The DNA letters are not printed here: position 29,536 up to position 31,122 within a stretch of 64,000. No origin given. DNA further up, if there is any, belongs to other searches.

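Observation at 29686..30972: Unassigned class-I-aldolase-like TIM-barrel gene as terminal gene of the BMC operon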

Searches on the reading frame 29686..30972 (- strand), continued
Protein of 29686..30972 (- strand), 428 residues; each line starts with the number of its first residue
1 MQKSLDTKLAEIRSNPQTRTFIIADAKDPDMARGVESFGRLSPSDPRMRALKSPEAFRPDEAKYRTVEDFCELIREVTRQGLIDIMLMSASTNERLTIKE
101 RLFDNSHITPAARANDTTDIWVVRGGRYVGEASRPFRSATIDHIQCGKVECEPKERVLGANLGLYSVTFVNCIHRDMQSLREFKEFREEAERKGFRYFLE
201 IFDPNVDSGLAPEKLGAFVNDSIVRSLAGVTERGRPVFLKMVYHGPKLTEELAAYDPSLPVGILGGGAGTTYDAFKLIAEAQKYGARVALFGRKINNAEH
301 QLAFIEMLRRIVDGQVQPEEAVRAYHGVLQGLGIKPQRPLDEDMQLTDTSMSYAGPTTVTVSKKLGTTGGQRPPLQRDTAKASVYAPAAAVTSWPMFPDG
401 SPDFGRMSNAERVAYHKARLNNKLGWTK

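Call 35: find_encoding_contigs(protein=P0141, flank=8000, max_places=4)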
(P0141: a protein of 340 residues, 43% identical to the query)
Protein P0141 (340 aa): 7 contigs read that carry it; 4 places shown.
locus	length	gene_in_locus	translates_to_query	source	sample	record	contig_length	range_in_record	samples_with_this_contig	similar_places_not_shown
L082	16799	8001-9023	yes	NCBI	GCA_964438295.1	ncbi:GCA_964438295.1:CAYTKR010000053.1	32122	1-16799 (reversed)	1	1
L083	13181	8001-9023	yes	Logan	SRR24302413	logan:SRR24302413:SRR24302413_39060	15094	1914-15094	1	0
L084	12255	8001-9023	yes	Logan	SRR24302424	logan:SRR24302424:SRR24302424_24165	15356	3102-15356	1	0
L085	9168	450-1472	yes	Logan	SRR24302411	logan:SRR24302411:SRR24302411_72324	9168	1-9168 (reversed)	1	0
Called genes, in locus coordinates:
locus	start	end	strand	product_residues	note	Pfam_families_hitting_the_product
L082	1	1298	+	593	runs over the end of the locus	PF01979:Amidohydro_1, PF07969:Amidohydro_3 (weak), PF13382:Adenine_deam_C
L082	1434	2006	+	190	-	PF09819:ABC_cobalt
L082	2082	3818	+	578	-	PF00005:ABC_tran, PF01078:Mg_chelatase (faint), PF01695:IstB_IS21 (faint), PF02463:SMC_N (faint), PF03193:RsgA_GTPase (faint), PF13175:AAA_15 (faint), PF13191:AAA_16 (faint), PF00005:ABC_tran, +10 more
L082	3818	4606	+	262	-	PF02361:CbiQ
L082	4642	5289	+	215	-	PF00596:Aldolase_II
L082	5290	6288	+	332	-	PF00389:2-Hacid_dh, PF02826:2-Hacid_dh_C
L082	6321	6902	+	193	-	-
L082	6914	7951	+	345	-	PF01208:URO-D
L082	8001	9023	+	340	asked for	-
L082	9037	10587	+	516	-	PF00370:FGGY_N, PF02782:FGGY_C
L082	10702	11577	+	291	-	PF00528:BPD_transp_1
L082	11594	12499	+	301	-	PF00528:BPD_transp_1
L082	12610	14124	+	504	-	PF12010:DUF3502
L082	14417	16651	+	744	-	PF00933:Glyco_hydro_3, PF01915:Glyco_hydro_3_C, PF14310:Fn3-like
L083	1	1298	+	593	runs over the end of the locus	PF01979:Amidohydro_1, PF07969:Amidohydro_3 (weak), PF13382:Adenine_deam_C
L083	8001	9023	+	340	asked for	-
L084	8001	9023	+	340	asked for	-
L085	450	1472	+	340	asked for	-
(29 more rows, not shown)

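Call 36: find_encoding_contigs(protein=P0128, flank=8000, max_places=3)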
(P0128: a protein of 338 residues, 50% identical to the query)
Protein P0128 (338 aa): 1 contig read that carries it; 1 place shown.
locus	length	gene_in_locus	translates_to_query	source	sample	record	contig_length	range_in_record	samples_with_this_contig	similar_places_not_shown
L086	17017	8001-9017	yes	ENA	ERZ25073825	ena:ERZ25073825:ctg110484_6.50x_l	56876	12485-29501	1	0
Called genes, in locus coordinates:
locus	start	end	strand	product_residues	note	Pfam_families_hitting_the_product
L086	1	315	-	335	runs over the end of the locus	PF00005:ABC_tran, PF13304:AAA_21 (faint), PF08402:TOBE_2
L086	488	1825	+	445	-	PF01547:SBP_bac_1, PF13416:SBP_bac_8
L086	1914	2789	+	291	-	PF00528:BPD_transp_1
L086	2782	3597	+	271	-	PF00528:BPD_transp_1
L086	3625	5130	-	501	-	PF00370:FGGY_N, PF02782:FGGY_C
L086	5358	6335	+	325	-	PF08240:ADH_N, PF16912:Glu_dehyd_C, PF00107:ADH_zinc_N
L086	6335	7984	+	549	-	PF01266:DAO, PF16901:DAO_C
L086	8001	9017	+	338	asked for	-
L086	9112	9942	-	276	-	PF08220:HTH_DeoR, PF00455:DeoRC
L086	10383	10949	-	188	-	PF13358:DDE_3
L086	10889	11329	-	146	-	PF01710:HTH_Tnp_IS630 (weak), PF13384:HTH_23 (weak)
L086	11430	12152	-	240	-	-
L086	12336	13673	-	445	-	PF00078:RVT_1, PF08388:GIIM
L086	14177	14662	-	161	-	PF00436:SSB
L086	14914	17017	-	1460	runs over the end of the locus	PF13872:AAA_34, PF13871:Helicase_C_4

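Call 37: find_encoding_contigs(protein=P0138, flank=8000, max_places=3)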
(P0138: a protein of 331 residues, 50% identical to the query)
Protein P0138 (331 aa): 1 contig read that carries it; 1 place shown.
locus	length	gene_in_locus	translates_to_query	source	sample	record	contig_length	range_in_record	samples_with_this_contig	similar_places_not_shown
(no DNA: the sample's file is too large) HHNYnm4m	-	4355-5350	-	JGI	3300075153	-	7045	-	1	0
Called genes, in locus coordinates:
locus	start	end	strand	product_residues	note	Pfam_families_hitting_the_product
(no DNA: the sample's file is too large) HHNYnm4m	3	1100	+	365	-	?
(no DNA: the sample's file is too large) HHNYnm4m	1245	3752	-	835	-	PF02837:Glyco_hydro_2_N (weak), PF22666:Glyco_hydro_2_N2, PF00703:Glyco_hydro_2, PF02836:Glyco_hydro_2_C, PF16355:DUF4982, PF18565:Glyco_hydro2_C5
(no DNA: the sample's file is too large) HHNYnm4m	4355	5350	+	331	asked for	-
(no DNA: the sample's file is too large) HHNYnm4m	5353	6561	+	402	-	PF14486:DUF4432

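Call 38: find_encoding_contigs(protein=P0148, flank=8000, max_places=3)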
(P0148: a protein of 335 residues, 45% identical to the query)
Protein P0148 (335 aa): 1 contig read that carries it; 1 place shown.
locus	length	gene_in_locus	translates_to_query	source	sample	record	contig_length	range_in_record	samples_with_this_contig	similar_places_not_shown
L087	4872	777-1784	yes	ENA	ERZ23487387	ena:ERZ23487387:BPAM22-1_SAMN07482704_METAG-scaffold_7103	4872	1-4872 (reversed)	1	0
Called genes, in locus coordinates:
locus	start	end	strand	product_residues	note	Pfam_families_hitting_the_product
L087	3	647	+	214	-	?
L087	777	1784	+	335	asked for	-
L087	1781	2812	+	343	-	PF00294:PfkB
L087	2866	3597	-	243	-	PF00561:Abhydrolase_1, PF12146:Hydrolase_4, PF12697:Abhydrolase_6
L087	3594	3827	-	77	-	PF00364:Biotin_lipoyl, PF25997:BSH_YhbJ (weak)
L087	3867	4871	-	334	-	?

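Call 40: predict_structure(alignment_id=A2)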
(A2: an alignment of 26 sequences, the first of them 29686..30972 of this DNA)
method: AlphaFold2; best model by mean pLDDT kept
length: 428 residues; sequences in the alignment: 26
mean_pLDDT: 83.9   pTM: 0.77
mean pLDDT of the five models: 83.9, 83.7, 83.1, 82.9, 82.7
residues with pLDDT >= 90: 267; 70-90: 88; 50-70: 33; < 50: 40
segments of 3 or more residues with pLDDT < 50: 56-58, 354-389
pLDDT, mean of each block of 10 residues (from residue 1): 96 95 90 76 71 51 77 94 95 96 97 79 61 83 95 90 95 93 96 97 91 94 95 96 94 94 85 95 96 89 96 97 98 93 89 45 30 32 40 84 91 86 70
secondary structure, 60 per line:
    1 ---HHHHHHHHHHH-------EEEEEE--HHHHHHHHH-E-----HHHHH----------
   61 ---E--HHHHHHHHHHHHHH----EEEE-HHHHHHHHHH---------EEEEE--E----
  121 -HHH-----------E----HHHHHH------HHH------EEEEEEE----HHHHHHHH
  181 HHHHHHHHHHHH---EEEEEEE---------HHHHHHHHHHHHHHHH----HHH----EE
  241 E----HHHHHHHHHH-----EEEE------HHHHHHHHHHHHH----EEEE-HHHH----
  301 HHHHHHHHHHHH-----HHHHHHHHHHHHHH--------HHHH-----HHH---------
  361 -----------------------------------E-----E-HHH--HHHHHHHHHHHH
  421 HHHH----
elements in order: H4-14 E22-27 H30-38 H46-50 H67-80 E85-88 H90-99 E109-113 H141-146 E162-168 H173-192 E196-202 H212-227 E239-241 H246-255 E261-264 H271-283 E288-291 H293-296 H301-312 H318-331 H340-343 H409-424

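Call 48: find_encoding_contigs(protein=P0223, flank=10000, max_places=3)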
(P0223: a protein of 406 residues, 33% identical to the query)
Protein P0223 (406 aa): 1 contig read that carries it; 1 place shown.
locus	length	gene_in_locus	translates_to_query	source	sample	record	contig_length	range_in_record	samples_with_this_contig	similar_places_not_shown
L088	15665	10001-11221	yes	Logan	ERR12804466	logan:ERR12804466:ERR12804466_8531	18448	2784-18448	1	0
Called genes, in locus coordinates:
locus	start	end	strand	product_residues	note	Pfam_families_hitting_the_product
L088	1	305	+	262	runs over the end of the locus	PF02481:DNA_processg_A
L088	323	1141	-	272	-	PF02621:VitK2_biosynth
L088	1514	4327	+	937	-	PF19864:Radical_SAM_N2, PF04055:Radical_SAM, PF10105:DUF2344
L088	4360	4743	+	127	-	PF02033:RBFA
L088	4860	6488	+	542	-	-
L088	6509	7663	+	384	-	-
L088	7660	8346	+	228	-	PF02545:Maf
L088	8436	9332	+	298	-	PF01063:Aminotran_4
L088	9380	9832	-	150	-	-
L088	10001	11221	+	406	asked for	-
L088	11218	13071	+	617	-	PF16697:Yop-YscD_cpl, PF00498:FHA, PF13185:GAF_2, PF13492:GAF_3, PF00158:Sigma54_activat, PF14532:Sigma54_activ_2, PF25601:AAA_lid_14, PF02954:HTH_8, +2 more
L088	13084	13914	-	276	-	PF00378:ECH_1, PF16113:ECH_2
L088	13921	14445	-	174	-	PF00903:Glyoxalase (weak), PF13669:Glyoxalase_4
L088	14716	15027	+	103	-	-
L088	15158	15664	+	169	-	?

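Call 49: find_encoding_contigs(protein=P0184, flank=10000, max_places=3)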
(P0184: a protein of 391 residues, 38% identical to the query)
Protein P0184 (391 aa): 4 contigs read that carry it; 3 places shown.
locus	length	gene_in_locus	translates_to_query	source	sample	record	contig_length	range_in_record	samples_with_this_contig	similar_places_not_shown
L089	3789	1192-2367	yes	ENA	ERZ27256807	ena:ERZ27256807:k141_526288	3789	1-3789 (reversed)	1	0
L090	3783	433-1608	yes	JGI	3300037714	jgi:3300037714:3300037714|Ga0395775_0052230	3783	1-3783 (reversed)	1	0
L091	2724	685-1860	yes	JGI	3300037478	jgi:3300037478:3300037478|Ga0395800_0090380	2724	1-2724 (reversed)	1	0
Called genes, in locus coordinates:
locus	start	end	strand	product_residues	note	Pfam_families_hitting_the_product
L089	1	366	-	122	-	?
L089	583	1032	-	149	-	-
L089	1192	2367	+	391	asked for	-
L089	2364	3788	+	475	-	?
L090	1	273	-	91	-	?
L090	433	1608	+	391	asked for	-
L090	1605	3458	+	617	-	PF16697:Yop-YscD_cpl, PF00498:FHA, PF13185:GAF_2, PF13492:GAF_3, PF00158:Sigma54_activat, PF14532:Sigma54_activ_2, PF25601:AAA_lid_14, PF02954:HTH_8, +1 more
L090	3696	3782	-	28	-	?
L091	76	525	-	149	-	-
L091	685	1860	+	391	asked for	-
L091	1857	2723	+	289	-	?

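Call 50: find_encoding_contigs(protein=P0121, flank=10000, max_places=3)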
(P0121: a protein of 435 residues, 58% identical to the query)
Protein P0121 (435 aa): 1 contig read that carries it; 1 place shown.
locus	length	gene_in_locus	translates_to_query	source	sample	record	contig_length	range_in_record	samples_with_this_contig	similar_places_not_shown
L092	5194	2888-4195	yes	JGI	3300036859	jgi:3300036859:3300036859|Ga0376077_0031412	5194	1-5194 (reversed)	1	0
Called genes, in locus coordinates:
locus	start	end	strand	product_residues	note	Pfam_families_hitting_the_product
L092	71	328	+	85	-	PF03319:EutN_CcmL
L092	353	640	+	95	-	PF03319:EutN_CcmL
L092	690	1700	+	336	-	PF00596:Aldolase_II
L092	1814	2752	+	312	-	PF00056:Ldh_1_N, PF02866:Ldh_1_C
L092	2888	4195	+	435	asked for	-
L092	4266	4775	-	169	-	PF12895:ANAPC3 (faint), PF13174:TPR_6 (faint), PF13432:TPR_16 (weak), PF23914:TPR_CcmH_CycH (weak), PF00515:TPR_1 (weak), PF07719:TPR_2 (weak), PF13414:TPR_11 (weak), PF13432:TPR_16 (weak), +5 more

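Call 56: find_homologous_proteins(query=L079:1326-2636:+)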
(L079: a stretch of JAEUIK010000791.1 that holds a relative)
Query L079:1326-2636:+ (437 aa): 8000 proteins with E <= 0.001 among 8000 candidates; the best 120 are listed.
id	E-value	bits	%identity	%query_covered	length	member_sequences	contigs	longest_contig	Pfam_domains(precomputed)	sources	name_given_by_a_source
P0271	1.4e-262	889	92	100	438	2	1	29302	-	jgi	-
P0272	4.1e-233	792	81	100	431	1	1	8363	-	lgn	-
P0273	9.2e-232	788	81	100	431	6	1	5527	-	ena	-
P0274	3.1e-224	763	80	100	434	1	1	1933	-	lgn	-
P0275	3.1e-215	733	76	100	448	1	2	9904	-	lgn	-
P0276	2.4e-214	730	77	100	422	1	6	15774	-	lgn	-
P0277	3.9e-204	697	74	100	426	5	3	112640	-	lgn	-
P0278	1.3e-203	695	74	100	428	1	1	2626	-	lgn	-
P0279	2.2e-203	694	75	100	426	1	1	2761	-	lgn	-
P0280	2.7e-203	694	73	100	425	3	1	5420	-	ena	-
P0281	1.1e-202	692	73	100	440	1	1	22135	-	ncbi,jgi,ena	ncbi:MAG TPA: hypothetical protein VIK18_10565 [Pirellulales bacterium]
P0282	1.7e-202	691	72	100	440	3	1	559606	-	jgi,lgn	jgi:hypothetical protein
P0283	3.6e-202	690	73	100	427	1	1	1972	-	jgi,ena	-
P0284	3.6e-202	690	74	100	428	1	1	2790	-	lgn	-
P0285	7.3e-202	689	74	100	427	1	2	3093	-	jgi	jgi:hypothetical protein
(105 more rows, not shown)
